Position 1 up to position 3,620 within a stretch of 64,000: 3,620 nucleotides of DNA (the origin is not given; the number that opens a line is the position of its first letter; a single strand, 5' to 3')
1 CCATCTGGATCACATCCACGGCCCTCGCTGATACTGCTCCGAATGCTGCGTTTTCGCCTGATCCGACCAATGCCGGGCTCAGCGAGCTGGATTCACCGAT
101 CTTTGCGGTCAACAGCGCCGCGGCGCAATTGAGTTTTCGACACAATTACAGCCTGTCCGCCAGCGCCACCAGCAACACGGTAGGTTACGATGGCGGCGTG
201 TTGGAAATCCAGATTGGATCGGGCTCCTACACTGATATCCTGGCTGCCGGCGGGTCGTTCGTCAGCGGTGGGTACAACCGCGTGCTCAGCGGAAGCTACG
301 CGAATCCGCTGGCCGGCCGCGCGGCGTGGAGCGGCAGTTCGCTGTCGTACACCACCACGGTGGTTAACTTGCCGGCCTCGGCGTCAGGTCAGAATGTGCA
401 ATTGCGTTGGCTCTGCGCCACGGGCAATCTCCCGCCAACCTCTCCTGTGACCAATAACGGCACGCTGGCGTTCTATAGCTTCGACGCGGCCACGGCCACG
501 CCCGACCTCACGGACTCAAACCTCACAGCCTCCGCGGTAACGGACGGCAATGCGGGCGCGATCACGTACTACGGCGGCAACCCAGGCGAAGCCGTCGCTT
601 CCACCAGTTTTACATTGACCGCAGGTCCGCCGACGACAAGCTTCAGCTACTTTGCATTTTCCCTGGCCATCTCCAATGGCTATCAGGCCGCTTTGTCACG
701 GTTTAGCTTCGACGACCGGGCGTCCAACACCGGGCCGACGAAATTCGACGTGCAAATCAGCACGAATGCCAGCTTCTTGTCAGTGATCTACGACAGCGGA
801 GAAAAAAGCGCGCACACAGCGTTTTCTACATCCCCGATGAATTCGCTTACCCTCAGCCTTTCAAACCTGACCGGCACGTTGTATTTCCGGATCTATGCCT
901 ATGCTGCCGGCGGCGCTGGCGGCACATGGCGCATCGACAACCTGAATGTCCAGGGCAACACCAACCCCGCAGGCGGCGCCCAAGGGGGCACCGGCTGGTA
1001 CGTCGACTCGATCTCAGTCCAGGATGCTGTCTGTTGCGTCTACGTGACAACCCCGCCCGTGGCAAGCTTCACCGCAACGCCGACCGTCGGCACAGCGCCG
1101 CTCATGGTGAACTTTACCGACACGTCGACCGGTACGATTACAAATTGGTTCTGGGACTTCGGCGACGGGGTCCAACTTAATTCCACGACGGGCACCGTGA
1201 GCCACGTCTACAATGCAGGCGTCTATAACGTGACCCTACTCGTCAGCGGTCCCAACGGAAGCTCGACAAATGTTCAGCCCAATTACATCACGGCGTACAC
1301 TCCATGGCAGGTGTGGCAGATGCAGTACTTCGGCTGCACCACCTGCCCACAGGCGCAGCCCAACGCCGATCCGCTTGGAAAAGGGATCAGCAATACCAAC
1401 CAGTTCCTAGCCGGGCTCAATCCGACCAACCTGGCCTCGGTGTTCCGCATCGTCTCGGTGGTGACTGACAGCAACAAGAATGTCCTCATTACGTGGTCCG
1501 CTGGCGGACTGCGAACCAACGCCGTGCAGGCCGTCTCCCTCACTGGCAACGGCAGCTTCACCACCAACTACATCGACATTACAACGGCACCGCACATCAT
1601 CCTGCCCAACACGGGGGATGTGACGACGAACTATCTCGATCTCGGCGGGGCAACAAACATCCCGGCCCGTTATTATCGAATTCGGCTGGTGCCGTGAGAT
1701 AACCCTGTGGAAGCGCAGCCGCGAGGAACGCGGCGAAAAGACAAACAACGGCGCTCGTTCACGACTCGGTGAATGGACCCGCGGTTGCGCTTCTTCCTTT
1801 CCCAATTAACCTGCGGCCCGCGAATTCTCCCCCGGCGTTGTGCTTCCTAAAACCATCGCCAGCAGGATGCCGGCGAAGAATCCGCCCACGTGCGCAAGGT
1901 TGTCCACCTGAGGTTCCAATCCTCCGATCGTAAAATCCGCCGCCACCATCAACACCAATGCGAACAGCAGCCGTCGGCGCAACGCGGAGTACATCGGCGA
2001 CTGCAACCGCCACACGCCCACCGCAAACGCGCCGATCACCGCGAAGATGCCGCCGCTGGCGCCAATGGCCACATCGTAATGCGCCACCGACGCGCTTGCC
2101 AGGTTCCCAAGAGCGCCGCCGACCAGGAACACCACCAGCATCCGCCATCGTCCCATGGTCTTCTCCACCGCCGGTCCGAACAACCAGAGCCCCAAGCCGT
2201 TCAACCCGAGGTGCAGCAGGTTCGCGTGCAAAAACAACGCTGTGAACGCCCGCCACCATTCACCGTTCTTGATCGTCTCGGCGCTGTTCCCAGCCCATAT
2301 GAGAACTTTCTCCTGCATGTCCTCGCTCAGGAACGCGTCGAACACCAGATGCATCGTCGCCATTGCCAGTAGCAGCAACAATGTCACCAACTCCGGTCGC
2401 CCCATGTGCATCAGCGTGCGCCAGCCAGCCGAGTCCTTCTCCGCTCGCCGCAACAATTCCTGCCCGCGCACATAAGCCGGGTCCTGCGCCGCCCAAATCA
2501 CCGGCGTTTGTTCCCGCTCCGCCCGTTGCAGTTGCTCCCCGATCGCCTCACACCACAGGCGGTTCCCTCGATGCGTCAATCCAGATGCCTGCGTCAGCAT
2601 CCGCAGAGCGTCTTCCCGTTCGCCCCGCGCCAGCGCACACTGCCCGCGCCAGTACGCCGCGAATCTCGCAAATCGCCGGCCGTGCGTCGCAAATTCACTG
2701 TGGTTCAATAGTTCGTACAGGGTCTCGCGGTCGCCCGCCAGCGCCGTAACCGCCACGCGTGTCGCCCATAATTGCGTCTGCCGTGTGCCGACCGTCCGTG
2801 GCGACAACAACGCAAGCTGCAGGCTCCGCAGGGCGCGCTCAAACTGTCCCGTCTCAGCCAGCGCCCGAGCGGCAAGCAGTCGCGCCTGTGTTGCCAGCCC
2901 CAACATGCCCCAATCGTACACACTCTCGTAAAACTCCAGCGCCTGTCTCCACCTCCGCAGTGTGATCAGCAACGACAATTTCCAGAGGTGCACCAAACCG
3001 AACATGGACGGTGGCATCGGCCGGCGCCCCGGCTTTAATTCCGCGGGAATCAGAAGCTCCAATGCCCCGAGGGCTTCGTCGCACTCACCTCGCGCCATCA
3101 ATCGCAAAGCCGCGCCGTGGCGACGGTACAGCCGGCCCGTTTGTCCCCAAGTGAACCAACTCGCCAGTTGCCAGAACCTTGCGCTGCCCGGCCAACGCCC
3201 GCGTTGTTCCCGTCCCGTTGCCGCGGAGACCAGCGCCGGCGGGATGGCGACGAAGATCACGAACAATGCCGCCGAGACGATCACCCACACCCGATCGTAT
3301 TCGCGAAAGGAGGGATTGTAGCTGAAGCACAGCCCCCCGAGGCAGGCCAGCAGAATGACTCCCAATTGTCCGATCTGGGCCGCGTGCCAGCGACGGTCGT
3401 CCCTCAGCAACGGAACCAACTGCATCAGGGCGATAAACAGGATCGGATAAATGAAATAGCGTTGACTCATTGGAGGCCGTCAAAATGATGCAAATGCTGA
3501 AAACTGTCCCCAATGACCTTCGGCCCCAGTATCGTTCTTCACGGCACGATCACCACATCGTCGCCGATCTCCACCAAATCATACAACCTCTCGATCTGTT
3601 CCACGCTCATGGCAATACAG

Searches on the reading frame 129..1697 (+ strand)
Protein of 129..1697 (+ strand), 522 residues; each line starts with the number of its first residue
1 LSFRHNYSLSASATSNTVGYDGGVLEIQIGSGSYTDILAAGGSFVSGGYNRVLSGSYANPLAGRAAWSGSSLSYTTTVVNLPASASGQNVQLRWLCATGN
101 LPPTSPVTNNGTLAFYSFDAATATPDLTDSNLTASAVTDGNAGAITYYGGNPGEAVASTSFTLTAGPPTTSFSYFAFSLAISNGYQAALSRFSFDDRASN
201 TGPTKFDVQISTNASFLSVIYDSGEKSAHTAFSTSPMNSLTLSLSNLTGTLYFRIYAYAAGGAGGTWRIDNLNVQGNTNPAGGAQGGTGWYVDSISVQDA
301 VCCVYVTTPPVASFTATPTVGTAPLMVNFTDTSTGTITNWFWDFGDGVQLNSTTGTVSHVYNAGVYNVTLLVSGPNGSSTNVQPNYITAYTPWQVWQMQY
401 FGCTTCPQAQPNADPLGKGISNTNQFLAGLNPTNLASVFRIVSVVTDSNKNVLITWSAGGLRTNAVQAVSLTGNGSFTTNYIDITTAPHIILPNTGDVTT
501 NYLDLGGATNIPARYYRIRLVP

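Call 56: search_protein_families(library=pfam, proteins=[window:129-1697:+], max_evalue=0.00001)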
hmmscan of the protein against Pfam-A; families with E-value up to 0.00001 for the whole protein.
window:129-1697:+ (522 aa): 2 families
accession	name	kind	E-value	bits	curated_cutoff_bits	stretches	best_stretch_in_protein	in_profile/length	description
PF18911.6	PKD_4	-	2.9e-13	50.1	27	1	309-388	3-84/85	PKD domain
PF00801.26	PKD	-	9.9e-10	38.7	23.5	1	313-381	3-74/80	PKD domain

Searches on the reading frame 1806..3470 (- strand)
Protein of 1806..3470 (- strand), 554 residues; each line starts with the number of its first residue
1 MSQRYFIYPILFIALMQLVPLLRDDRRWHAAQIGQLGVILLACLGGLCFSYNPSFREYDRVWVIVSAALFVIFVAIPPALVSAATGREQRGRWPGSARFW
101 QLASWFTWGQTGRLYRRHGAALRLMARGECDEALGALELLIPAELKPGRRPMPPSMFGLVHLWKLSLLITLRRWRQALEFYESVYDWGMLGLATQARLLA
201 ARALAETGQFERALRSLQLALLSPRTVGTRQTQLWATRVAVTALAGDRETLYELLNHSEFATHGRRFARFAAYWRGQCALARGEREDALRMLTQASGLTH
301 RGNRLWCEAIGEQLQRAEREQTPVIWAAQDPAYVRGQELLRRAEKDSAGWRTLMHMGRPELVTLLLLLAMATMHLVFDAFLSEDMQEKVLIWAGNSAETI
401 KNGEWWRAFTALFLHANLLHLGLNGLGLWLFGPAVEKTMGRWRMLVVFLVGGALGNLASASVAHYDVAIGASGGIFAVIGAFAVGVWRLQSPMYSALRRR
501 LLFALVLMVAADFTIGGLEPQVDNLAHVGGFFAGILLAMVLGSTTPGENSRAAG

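Call 56: search_protein_families(library=pfam, proteins=[window:1806-3470:-], max_evalue=0.00001)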
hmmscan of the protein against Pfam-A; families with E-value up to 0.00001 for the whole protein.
window:1806-3470:- (554 aa): 1 family
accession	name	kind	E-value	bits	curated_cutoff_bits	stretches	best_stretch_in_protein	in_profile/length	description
PF01694.28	Rhomboid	-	8.1e-34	117.3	22.6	1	403-542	2-141/143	Rhomboid domain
